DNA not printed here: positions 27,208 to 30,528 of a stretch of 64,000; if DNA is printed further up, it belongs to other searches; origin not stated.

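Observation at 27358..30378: Tandem-duplicated, single-chain PilB/GspE secretion ATPase (1006 aa) with no other pilus or secretion genes nearby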

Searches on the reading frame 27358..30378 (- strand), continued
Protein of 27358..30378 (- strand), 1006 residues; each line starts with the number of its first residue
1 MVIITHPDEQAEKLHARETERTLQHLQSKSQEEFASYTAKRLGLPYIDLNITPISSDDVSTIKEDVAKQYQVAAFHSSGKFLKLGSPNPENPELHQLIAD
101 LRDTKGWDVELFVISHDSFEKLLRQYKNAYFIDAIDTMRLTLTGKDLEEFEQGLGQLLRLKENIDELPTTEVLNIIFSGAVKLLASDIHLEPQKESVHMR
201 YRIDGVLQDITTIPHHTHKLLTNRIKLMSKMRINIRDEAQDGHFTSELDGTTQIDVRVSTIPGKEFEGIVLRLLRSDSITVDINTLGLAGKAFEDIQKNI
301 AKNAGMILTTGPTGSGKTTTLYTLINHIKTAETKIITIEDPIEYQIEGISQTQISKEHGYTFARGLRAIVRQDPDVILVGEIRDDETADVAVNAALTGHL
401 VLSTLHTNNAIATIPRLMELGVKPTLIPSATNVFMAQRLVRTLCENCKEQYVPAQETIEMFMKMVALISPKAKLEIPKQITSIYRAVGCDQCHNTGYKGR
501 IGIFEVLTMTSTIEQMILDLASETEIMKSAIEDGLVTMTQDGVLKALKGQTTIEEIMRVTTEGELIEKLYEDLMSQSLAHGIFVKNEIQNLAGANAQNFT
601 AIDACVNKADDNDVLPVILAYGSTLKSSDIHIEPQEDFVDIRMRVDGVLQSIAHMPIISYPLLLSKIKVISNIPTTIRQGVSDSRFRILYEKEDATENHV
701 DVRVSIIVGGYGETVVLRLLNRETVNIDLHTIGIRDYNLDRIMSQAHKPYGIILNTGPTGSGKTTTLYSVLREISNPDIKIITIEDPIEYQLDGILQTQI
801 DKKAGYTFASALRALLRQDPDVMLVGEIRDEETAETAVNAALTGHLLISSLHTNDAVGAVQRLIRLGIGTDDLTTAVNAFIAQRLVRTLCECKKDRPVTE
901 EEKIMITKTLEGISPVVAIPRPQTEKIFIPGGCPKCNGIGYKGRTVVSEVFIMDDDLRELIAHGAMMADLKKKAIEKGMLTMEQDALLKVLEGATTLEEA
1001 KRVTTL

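Call 56: find_encoding_contigs(protein=P0138, flank=10000, max_places=1)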
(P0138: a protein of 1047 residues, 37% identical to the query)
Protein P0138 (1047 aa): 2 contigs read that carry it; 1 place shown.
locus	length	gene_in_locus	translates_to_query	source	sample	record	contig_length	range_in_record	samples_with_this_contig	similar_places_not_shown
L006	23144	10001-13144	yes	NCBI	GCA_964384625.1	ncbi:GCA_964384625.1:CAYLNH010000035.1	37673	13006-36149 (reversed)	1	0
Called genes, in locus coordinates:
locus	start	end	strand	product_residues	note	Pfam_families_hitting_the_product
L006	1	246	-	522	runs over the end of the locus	PF00884:Sulfatase, PF01663:Phosphodiest (faint), PF16347:SGSH_C (weak)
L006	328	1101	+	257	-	PF03629:SASA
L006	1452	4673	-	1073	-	PF06452:CBM9_1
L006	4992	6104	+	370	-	PF01168:Ala_racemase_N, PF00842:Ala_racemase_C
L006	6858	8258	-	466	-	PF00884:Sulfatase, PF01663:Phosphodiest (faint), PF02995:DUF229 (faint), PF16347:SGSH_C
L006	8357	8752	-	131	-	-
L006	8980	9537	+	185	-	PF07638:Sigma70_ECF, PF04542:Sigma70_r2, PF08281:Sigma70_r4_2, PF04545:Sigma70_r4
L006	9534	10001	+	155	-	PF13490:zf-HC2 (weak), PF12728:HTH_17 (weak)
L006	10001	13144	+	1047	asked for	PF00482:T2SSF (weak), PF13191:AAA_16 (faint), PF00482:T2SSF, PF00437:T2SSE, PF13401:AAA_22 (faint), PF20720:nSTAND3 (faint), PF25199:nSTAND_NTPase5 (faint), PF00437:T2SSE, +1 more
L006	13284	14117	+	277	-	-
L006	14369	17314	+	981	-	-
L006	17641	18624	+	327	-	PF20030:bpMoxR, PF07726:AAA_3, PF07728:AAA_5, PF17863:AAA_lid_2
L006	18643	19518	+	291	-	PF01882:DUF58, PF13519:VWA_2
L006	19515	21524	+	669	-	PF07584:BatA (weak), PF13519:VWA_2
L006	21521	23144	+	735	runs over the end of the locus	-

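Call 57: fold_search(model_id=the predicted structure, library=pdb)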
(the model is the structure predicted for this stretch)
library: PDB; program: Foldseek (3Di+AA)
matches with E <= 10: 1630; with E <= 0.001: 243
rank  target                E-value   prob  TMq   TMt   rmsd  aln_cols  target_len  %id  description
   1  5tsh_E                9.2e-44  1.00  0.36  0.90   3.1       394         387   42  PilB from Geobacter metallireducens bound to AMP-PNP (released 2017-05-17)
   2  4pht_C                4.1e-43  1.00  0.26  0.58  21.3       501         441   36  ATPase GspE in complex with the cytoplasmic domain of GspL from the Vibrio vulnificus type II Secretion system (released 2014-11-26)
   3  4pht_B                6.7e-43  1.00  0.26  0.58  21.4       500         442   36  ATPase GspE in complex with the cytoplasmic domain of GspL from the Vibrio vulnificus type II Secretion system (released 2014-11-26)
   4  4pht_A                7.5e-43  1.00  0.26  0.58  21.6       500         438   37  ATPase GspE in complex with the cytoplasmic domain of GspL from the Vibrio vulnificus type II Secretion system (released 2014-11-26)
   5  5zfr_B                9.3e-43  1.00  0.35  0.86   3.2       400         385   42  Crystal structure of PilB, an extension ATPase motor of Type IV pilus, from Geobacter sulfurreducens (released 2018-09-19)
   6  5oiu_B                4.6e-42  1.00  0.36  0.92   2.5       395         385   41  Crystal structure of PilF type IV pilus assembly ATPase from Thermus thermophilus (released 2018-08-08)
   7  5tsg_B                6.1e-42  1.00  0.37  0.93   2.1       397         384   42  PilB from Geobacter metallireducens bound to ADP (released 2017-05-17)
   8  5tsh_F                7.9e-42  1.00  0.35  0.89   3.2       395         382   42  PilB from Geobacter metallireducens bound to AMP-PNP (released 2017-05-17)
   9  5zfr_A                1.2e-41  1.00  0.36  0.90   2.5       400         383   42  Crystal structure of PilB, an extension ATPase motor of Type IV pilus, from Geobacter sulfurreducens (released 2018-09-19)
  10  5it5_A                1.3e-41  1.00  0.36  0.92   2.7       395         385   41  Thermus thermophilus PilB core ATPase region (released 2016-10-19)
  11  5zfr_C                1.3e-41  1.00  0.33  0.79   4.9       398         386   42  Crystal structure of PilB, an extension ATPase motor of Type IV pilus, from Geobacter sulfurreducens (released 2018-09-19)
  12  5tsh_C                2.2e-41  1.00  0.36  0.92   2.4       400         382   41  PilB from Geobacter metallireducens bound to AMP-PNP (released 2017-05-17)
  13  5tsh_D                3.0e-41  1.00  0.33  0.81   4.9       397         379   42  PilB from Geobacter metallireducens bound to AMP-PNP (released 2017-05-17)
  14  6olj_A                4.2e-41  1.00  0.36  0.90   3.1       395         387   43  CryoEM structure of PilB from Geobacter metallireducens: C2ccocco conformation (released 2019-11-20)
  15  1p9w                  1.0e-40  1.00  0.34  0.82   4.6       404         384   40  Crystal Structure of Vibrio cholerae putative NTPase EpsE (released 2003-10-14)
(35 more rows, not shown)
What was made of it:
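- On PilT/PilU retraction ATPases: Both align over their full length to PilB at about 42% identity, against about 23-26% to PilT (call 57).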

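Call 59: list_cluster_members(proteins=[P0145, P0158, P0139, P0168, P0153, P0154, P0180, P0167, P0137, P0163])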
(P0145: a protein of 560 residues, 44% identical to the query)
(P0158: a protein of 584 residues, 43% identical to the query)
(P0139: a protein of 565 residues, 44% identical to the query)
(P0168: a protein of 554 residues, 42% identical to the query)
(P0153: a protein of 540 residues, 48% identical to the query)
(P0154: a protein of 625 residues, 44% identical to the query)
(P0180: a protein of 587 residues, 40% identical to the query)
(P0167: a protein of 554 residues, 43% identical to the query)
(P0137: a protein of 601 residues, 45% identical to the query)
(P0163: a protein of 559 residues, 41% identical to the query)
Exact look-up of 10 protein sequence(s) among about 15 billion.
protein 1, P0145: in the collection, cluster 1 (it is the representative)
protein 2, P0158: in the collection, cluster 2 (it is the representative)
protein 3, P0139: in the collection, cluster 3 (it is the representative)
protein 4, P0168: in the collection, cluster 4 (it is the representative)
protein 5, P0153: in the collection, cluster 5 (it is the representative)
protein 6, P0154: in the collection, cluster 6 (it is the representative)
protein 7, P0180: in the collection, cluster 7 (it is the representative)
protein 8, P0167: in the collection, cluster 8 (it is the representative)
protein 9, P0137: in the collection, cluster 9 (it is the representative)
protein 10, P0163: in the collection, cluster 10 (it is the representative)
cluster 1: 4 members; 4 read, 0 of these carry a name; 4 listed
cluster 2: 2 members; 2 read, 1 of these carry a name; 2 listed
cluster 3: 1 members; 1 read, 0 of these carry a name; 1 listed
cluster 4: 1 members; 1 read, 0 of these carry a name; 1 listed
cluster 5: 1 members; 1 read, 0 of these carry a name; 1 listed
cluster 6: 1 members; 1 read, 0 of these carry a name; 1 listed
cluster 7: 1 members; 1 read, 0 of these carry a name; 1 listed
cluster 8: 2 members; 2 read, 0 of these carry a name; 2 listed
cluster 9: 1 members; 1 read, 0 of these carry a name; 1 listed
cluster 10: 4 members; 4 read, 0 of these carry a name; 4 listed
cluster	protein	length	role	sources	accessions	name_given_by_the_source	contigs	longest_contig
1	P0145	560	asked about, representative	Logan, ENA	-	-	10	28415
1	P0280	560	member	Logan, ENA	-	-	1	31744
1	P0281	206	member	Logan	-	-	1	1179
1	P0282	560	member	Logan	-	-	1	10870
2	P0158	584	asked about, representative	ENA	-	-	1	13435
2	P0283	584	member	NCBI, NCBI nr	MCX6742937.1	MAG: GspE/PulE family protein [Candidatus Parcubacteria bacterium] | GspE/PulE family protein [Candidatus Parcubacteria bacterium]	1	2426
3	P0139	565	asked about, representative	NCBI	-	-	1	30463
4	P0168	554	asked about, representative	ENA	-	-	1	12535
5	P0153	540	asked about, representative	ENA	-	-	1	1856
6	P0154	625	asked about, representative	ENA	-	-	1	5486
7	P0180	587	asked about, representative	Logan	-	-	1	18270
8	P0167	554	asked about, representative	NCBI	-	-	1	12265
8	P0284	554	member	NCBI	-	-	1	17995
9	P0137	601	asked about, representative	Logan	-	-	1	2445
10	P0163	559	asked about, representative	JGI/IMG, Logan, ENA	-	-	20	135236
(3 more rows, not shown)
